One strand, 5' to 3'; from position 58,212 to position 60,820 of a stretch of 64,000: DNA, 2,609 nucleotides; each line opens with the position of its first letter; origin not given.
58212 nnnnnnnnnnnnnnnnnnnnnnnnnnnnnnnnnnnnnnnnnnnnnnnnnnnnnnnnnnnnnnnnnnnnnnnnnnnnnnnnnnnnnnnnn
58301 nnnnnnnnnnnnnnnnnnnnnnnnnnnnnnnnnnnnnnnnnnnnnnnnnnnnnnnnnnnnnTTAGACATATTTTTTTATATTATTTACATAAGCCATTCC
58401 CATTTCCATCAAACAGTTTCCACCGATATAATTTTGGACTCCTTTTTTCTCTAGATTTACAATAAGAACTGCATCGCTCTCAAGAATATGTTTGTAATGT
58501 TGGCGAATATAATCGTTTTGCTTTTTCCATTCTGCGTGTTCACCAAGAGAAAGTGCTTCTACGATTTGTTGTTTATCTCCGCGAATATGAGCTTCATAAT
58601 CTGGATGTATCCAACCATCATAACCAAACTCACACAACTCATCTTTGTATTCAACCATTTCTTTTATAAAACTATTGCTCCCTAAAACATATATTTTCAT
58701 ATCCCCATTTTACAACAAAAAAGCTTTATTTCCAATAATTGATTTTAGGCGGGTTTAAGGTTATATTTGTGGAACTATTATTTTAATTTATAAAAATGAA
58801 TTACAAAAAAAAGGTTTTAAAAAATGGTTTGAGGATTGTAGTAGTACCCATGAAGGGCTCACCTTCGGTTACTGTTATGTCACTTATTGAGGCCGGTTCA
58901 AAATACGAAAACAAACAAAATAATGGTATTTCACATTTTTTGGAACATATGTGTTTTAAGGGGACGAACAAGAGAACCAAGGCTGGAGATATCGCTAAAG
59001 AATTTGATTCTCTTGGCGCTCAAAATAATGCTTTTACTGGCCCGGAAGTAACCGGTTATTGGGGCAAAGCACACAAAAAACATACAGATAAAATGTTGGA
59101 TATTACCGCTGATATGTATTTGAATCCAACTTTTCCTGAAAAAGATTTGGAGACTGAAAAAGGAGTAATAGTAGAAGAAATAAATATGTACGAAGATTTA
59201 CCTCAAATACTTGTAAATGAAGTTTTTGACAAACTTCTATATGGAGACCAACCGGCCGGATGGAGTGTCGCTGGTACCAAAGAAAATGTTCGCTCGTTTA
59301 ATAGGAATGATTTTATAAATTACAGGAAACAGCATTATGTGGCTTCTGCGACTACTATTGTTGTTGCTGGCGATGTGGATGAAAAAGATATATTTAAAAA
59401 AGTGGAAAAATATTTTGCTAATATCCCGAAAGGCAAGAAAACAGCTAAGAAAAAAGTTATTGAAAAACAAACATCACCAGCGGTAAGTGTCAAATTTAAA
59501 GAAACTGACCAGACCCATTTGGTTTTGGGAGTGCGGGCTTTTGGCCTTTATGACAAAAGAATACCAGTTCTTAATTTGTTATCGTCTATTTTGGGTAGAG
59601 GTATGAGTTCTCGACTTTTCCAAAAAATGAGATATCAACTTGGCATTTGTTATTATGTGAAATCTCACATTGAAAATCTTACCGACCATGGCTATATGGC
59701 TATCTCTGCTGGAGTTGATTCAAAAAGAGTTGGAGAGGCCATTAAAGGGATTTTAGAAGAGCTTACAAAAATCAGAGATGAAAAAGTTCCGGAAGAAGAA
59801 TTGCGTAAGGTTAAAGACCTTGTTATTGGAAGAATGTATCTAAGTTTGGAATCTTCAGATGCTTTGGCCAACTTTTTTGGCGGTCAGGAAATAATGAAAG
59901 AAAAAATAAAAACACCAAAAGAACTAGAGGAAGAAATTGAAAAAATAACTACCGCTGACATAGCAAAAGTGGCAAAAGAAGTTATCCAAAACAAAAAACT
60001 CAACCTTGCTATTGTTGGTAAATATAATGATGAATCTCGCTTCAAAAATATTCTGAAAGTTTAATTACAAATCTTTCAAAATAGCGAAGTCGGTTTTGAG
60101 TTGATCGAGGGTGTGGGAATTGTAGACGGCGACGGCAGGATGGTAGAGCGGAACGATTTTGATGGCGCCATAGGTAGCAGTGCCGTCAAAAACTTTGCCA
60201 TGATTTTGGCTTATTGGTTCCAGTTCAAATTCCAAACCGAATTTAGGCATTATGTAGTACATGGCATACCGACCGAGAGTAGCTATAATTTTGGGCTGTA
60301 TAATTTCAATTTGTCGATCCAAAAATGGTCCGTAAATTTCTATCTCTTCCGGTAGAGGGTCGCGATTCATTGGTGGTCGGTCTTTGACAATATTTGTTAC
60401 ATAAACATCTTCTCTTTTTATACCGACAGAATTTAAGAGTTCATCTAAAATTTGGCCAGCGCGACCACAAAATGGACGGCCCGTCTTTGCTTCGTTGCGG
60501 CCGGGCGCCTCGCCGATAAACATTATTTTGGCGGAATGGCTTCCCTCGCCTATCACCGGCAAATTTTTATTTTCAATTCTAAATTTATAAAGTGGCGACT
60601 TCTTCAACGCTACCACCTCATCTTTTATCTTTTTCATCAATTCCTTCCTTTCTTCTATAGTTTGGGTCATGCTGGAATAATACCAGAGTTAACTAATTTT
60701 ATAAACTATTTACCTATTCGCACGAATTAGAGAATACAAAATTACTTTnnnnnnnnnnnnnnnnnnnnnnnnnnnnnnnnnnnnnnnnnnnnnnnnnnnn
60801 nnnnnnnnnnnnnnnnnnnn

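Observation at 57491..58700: Compact operon DNPH1(Rcl)-like / NUDIX / DNPH1(Rcl)-like: candidate (deoxy)nucleotide-dismantling module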

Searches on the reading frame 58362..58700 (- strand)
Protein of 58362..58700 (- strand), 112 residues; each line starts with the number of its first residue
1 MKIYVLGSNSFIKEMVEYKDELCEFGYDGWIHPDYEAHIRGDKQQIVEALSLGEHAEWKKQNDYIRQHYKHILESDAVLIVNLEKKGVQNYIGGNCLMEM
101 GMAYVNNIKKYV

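Call 3: search_protein_families(library=pfam, proteins=[window:58362-58700:-], max_evalue=1)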
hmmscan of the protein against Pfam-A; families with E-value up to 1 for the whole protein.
window:58362-58700:- (112 aa): 0 families

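Call 4: search_protein_families(library=ncbifam, proteins=[window:58362-58700:-], max_evalue=1)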
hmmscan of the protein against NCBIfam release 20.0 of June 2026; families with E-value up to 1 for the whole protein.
window:58362-58700:- (112 aa): 0 families

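Call 7: search_solved_structures(query=window:58362-58700:-, max_evalue=10, show_alignments=2)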
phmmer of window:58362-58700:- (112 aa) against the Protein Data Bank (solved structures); distinct sequences matched with E-value up to 10: 4.
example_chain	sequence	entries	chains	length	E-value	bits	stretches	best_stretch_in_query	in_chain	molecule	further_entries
6bac_A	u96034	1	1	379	0.43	14.1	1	79-102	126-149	Aspartate-semialdehyde dehydrogenase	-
8wff_A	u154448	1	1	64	0.62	13.6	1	25-67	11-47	Tyrosine-protein kinase Lyn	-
1w1f_A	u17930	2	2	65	0.69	13.4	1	24-66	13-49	TYROSINE-PROTEIN KINASE LYN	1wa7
4uvk_A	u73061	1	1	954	0.84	13.2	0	25-51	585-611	ZYRO0D15994P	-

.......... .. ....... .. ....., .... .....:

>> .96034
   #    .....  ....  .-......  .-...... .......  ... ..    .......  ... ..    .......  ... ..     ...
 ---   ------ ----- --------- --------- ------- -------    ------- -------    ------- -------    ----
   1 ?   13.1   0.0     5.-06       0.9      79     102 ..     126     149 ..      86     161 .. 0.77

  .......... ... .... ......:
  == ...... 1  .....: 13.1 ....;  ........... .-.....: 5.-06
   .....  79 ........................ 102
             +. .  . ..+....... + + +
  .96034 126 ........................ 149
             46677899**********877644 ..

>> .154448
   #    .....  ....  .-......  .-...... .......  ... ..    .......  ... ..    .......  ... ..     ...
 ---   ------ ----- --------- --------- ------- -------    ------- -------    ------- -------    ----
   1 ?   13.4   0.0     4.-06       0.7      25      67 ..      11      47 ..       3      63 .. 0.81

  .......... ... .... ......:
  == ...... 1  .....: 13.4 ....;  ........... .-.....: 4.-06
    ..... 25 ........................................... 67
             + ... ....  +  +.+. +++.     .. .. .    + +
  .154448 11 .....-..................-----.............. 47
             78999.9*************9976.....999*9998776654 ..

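Call 20: find_homologous_proteins(query=window:58362-58700:-, max_evalue=0.001)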
Query window:58362-58700:- (112 aa): 460 proteins with E <= 0.001 among 460 candidates; the best 120 are listed.
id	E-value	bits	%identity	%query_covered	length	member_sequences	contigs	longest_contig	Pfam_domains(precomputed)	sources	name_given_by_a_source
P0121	2.7e-69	248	99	100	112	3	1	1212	-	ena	-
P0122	1.1e-54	201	77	100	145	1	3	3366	-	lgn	-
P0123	1.0e-52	195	77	97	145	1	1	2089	-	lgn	-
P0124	5.5e-49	183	71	100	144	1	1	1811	-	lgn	-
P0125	2.5e-48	181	71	100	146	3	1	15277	-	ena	-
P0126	9.2e-48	179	71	100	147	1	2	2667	-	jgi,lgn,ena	-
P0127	3.0e-47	177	69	100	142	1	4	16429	-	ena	-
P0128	5.9e-47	176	71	100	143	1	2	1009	-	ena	-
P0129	1.7e-46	175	66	100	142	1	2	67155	-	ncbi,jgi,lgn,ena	jgi:hypothetical protein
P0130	2.2e-46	175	70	100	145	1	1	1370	-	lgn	-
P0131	2.5e-46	174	68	100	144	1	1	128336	-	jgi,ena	-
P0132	2.8e-46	174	71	100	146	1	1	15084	-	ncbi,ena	-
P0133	3.0e-46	174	68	100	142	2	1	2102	-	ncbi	-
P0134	4.0e-46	174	67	100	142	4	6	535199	-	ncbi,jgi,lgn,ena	ncbi:MAG: hypothetical protein ABSC29_02200 [Minisyncoccia bacterium]|jgi:hypothetical protein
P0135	4.1e-46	174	68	99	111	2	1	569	-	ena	-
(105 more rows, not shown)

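Call 23: find_encoding_contigs(protein=P0122, flank=4000, max_places=3)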
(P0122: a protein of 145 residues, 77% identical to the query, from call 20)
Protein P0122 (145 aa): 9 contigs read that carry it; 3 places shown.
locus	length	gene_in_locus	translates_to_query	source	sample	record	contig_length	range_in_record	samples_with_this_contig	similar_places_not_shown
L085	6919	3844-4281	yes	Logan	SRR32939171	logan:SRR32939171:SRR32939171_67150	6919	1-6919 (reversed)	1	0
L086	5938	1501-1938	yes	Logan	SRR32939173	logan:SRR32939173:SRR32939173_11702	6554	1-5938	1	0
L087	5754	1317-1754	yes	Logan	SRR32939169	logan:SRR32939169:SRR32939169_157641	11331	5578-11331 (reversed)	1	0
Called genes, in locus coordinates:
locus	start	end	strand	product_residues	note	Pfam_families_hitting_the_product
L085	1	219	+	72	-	?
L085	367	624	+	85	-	PF01035:DNA_binding_1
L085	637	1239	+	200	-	PF03167:UDG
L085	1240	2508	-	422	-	PF00675:Peptidase_M16, PF05193:Peptidase_M16_C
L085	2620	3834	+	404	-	PF02073:Peptidase_M29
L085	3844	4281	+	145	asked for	-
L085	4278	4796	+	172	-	PF01931:NTPase_I-T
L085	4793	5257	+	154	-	-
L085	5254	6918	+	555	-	?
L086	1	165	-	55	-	?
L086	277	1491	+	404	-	PF02073:Peptidase_M29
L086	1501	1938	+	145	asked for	-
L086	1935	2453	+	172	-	PF01931:NTPase_I-T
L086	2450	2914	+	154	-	-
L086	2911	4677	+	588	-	PF01411:tRNA-synt_2c, PF07973:tRNA_SAD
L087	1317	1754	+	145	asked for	-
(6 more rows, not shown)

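Call 24: find_encoding_contigs(protein=P0125, flank=4000, max_places=2)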
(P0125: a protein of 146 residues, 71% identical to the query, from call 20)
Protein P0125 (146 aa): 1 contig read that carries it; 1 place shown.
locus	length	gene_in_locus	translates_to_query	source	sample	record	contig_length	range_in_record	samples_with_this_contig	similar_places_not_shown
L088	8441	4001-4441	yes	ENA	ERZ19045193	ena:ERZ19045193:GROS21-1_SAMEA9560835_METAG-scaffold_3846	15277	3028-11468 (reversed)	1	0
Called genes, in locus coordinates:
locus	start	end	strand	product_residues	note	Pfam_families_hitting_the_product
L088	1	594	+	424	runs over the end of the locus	PF13629:T2SS-T3SS_pil_N (faint), PF01471:PG_binding_1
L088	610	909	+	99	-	-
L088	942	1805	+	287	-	-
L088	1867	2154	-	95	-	-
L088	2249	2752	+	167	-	PF00186:DHFR_1 (weak)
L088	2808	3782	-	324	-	-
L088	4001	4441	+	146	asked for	-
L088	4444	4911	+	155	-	PF00293:NUDIX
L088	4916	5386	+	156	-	-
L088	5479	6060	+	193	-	PF04542:Sigma70_r2, PF05263:DUF722 (weak), PF08281:Sigma70_r4_2, PF04545:Sigma70_r4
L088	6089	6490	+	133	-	-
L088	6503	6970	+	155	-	-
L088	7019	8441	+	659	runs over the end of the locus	PF25917:BSH_RND, PF25954:Beta-barrel_RND_2 (weak), PF25990:Beta-barrel_YknX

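Call 25: find_encoding_contigs(protein=P0134, flank=4000, max_places=2)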
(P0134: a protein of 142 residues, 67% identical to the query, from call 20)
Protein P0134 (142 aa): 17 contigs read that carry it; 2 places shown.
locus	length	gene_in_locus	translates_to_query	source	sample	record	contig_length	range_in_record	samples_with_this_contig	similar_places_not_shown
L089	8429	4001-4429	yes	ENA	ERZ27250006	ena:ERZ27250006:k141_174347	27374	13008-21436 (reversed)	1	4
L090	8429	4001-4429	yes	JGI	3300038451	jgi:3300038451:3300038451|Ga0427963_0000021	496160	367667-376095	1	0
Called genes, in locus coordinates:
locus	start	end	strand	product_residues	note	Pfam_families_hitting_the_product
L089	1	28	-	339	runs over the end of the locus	PF01594:AI-2E_transport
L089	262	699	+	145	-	-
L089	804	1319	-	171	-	-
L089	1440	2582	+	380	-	-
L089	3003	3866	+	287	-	PF04258:Peptidase_A22B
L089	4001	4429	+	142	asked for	-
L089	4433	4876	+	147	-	-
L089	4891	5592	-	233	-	PF01255:Prenyltransf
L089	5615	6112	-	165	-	PF00719:Pyrophosphatase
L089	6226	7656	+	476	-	PF00149:Metallophos (faint), PF12850:Metallophos_2 (faint), PF14582:Metallophos_3 (faint)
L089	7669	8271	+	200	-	-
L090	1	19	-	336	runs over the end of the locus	PF01594:AI-2E_transport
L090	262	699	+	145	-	-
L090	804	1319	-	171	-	-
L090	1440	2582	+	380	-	-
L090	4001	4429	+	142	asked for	-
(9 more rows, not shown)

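Call 27: search_protein_families(library=pfam, proteins=[L085:4793-5257:+, L088:4916-5386:+, L089:4433-4876:+, L088:4444-4911:+, L085:4278-4796:+, P0122], max_evalue=1)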
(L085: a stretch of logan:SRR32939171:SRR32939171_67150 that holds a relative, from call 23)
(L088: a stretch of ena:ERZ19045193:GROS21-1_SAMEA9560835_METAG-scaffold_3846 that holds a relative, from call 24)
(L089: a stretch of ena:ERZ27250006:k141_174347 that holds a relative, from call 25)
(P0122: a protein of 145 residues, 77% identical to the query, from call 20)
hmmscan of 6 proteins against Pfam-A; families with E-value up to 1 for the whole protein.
L085:4793-5257:+ (154 aa): 1 family
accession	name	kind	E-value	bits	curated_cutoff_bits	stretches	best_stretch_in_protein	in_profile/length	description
PF05014.21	Nuc_deoxyrib_tr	-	0.008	16.8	28.8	1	6-132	4-103/117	Nucleoside 2-deoxyribosyltransferase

L088:4916-5386:+ (156 aa): 2 families
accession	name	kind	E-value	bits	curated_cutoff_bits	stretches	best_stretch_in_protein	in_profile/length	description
PF01866.22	Diphthamide_syn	-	0.027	14.3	33.2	1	5-68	81-144/302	Putative diphthamide synthesis protein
PF06214.17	SLAM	-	0.19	12.2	25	1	26-70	27-71/125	Signaling lymphocytic activation molecule (SLAM) protein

L089:4433-4876:+ (147 aa): 1 family
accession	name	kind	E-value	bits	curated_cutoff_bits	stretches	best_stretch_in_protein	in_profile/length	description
PF05014.21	Nuc_deoxyrib_tr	-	0.21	12.2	28.8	1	25-133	24-112/117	Nucleoside 2-deoxyribosyltransferase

L088:4444-4911:+ (155 aa): 2 families
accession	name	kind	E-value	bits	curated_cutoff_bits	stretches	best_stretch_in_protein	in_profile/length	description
PF00293.34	NUDIX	-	2.1e-16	60.6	21.1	1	7-120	3-122/134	NUDIX domain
PF22327.2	Nudt16-like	-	0.015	15.7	27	1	25-78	28-82/161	U8 snoRNA-decapping enzyme-like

L085:4278-4796:+ (172 aa): 1 family
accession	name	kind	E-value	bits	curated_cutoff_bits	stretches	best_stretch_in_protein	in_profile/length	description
PF01931.24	NTPase_I-T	-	1.4e-35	122.9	25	1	6-163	1-161/162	Protein of unknown function DUF84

P0122 (145 aa): 1 family
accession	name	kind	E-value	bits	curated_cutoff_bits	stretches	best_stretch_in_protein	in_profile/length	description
PF05014.21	Nuc_deoxyrib_tr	-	0.056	14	28.8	1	59-115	47-98/117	Nucleoside 2-deoxyribosyltransferase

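Call 33: find_related_loci(query=A2, collection=metagenome_contigs, flank=4000)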
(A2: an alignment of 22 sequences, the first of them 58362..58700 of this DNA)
Query A2 (112 aa) in metagenome_contigs; peptide patterns used: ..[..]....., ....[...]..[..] (x = any residue, [..] = any of these).
174 stretches matched a pattern; 108 encode a relative of the query (tblastn E <= 1e-3); the best 80 are kept; 80 distinct loci.
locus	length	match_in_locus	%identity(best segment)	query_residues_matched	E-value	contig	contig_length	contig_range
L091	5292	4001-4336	67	1-112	3e-54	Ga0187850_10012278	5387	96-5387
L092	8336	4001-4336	67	1-112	3e-54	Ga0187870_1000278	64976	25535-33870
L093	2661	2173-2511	71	1-112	5e-52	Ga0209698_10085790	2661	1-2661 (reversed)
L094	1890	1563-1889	71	1-109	3e-52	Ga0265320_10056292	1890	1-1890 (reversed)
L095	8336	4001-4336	68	1-112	9e-51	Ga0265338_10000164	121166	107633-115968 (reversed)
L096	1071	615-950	69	1-112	8e-54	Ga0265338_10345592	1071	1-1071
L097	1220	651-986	67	1-112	8e-53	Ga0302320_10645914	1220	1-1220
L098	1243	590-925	66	1-112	5e-52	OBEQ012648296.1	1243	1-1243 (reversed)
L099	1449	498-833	67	1-112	6e-51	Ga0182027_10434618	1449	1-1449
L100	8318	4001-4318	70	1-106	2e-49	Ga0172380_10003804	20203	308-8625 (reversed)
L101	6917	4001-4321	67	1-107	2e-49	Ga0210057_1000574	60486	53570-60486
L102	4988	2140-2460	67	1-107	2e-49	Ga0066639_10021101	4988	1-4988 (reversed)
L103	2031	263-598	68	1-112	3e-50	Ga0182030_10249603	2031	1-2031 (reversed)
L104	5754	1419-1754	67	1-112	1e-49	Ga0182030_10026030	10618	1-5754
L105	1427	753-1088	65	1-112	8e-51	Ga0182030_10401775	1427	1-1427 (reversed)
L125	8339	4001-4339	62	1-112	1e-43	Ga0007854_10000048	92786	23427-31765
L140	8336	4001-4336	63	1-112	7e-43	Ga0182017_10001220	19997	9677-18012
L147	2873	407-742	60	1-112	3e-42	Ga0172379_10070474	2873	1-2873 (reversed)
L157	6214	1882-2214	61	1-111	3e-41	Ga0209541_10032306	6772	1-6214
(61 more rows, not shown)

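Call 51: search_protein_families(library=padloc, proteins=[P0122], max_evalue=0.01)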
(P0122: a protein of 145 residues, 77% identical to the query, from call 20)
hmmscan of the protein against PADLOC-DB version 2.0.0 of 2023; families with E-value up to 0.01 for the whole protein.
P0122 (145 aa): 0 families

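Call 52: search_protein_families(library=phrogs, proteins=[P0122], max_evalue=0.01)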
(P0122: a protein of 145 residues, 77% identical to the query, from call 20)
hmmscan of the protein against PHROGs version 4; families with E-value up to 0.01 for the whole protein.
P0122 (145 aa): 0 families

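Call 91: search_protein_families(library=pfam, proteins=[L157:2332-4149:-, L140:2573-3430:+, L125:7379-8338:+, L140:6111-6734:+, L089:804-1319:-, L105:76-633:+], max_evalue=0.0001)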
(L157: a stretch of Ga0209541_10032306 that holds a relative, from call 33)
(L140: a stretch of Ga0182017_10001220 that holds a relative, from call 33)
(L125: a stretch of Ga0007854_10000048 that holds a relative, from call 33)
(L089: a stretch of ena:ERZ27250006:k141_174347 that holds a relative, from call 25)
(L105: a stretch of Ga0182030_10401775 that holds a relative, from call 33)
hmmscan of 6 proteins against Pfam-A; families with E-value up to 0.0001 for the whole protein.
L157:2332-4149:- (605 aa): 3 families
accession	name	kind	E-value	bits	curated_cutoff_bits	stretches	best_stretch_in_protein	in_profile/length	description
PF00005.33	ABC_tran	-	3.7e-30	105.8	25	1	376-530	1-137/137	ABC transporter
PF13304.12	AAA_21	-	2.3e-06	28.3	27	0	503-558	239-298/304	AAA domain, putative AbiEii toxin, Type IV TA system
PF00664.28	ABC_membrane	-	1.4e-05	25.3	28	1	42-306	7-268/274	ABC transporter transmembrane region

L140:2573-3430:+ (285 aa): 2 families
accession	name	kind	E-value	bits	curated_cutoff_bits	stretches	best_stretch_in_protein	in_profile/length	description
PF03477.21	ATP-cone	-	4.1e-09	37.3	25.8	1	10-81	2-81/88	ATP cone domain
PF04471.18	Mrr_cat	-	8.9e-06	26.3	21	1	92-206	6-106/115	Restriction endonuclease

L125:7379-8338:+ (320 aa): 1 family
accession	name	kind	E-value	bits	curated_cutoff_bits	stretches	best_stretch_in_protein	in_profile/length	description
PF01411.24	tRNA-synt_2c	-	4.4e-68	230.6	30.3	1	13-314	1-258/552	tRNA synthetases class II (A)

L140:6111-6734:+ (207 aa): 1 family
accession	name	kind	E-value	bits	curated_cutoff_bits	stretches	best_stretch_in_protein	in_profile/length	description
PF03167.25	UDG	-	3.7e-34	118.3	24.3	1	41-198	2-134/141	Uracil DNA glycosylase superfamily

L089:804-1319:- (171 aa): 0 families

L105:76-633:+ (185 aa): 1 family
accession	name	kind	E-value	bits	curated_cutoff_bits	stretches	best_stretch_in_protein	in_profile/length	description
PF01928.26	CYTH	-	7.1e-17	62.2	23.2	1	3-141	2-153/179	CYTH domain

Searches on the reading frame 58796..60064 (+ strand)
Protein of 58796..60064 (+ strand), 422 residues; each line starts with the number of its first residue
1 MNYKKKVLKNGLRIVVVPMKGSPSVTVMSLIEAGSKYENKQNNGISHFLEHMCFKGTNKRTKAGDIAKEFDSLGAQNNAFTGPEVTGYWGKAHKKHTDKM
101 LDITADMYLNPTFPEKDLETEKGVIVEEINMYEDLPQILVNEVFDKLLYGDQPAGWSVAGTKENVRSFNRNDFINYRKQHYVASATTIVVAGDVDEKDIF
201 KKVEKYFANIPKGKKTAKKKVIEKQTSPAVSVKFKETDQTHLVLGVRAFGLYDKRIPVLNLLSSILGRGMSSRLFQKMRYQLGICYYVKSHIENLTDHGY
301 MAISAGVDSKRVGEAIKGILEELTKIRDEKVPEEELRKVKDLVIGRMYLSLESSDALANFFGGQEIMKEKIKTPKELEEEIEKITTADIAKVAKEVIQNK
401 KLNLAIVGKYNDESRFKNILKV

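Call 67: search_protein_families(library=pfam, proteins=[window:58796-60064:+], max_evalue=0.001)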
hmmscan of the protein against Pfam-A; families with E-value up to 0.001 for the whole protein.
window:58796-60064:+ (422 aa): 2 families
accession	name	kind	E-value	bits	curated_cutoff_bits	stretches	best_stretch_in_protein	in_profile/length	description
PF05193.26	Peptidase_M16_C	-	2.5e-39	135.4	23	1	167-341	1-179/181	Peptidase M16 inactive domain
PF00675.25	Peptidase_M16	-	9.1e-35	120.2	22.3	1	21-161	9-148/149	Insulinase (Peptidase family M16)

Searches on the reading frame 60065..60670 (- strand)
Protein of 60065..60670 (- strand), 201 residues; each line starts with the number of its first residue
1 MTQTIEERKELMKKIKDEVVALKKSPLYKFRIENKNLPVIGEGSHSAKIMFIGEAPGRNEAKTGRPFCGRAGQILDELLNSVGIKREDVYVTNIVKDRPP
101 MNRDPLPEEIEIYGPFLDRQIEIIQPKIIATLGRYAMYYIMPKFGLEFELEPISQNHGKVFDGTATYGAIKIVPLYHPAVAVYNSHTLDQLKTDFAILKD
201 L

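Call 67: search_protein_families(library=pfam, proteins=[window:60065-60670:-], max_evalue=0.001)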
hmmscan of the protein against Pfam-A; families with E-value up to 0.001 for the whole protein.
window:60065-60670:- (201 aa): 1 family
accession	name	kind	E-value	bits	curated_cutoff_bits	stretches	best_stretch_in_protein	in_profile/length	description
PF03167.25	UDG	-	2.7e-34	118.7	24.3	1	41-187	2-127/141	Uracil DNA glycosylase superfamily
